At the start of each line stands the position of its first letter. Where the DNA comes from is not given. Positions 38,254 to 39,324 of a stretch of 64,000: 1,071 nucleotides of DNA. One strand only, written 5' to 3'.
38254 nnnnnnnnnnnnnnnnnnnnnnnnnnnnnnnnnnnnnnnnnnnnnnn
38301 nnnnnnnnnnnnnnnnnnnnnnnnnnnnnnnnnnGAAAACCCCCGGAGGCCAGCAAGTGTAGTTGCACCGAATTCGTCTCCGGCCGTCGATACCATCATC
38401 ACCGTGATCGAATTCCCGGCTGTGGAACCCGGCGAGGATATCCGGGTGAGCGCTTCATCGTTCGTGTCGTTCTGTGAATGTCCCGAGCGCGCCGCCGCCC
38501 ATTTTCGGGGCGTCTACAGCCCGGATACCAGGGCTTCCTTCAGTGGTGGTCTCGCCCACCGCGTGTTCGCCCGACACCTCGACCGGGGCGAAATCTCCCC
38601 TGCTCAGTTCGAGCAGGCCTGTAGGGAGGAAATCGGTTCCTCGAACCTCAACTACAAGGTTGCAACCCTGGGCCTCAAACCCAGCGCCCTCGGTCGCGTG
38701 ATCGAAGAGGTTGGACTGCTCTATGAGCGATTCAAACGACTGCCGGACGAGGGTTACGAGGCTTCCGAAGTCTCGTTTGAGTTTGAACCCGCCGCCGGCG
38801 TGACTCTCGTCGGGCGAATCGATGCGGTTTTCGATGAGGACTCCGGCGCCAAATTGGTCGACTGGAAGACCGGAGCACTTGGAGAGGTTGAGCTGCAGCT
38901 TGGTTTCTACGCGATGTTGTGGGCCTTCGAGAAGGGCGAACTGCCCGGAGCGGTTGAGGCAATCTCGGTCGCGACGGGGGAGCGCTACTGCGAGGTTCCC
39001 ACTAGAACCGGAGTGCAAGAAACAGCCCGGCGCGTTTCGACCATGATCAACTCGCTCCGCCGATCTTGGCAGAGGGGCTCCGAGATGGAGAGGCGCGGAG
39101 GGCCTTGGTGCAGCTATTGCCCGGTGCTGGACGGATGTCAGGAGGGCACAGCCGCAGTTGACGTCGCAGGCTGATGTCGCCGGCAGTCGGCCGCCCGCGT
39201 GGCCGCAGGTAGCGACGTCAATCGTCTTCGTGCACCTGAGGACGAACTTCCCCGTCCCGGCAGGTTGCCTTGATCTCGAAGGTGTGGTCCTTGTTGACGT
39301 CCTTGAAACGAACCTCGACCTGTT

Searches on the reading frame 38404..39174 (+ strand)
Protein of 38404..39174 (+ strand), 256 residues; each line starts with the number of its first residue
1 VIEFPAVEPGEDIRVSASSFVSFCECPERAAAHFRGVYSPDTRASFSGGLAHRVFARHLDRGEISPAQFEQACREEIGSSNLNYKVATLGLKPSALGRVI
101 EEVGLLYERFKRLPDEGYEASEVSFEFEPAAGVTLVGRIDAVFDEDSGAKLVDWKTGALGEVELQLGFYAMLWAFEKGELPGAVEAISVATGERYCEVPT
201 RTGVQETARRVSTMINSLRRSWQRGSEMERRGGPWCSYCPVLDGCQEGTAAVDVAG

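Call 25: search_protein_families(library=pfam, proteins=[window:38404-39174:+], max_evalue=0.00001)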
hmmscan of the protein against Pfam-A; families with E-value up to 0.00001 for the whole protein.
window:38404-39174:+ (256 aa): 1 family
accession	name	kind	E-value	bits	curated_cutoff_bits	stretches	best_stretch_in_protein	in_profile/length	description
PF12705.13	PDDEXK_1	-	8.7e-20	72.1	22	1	14-246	1-247/247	PD-(D/E)XK nuclease superfamily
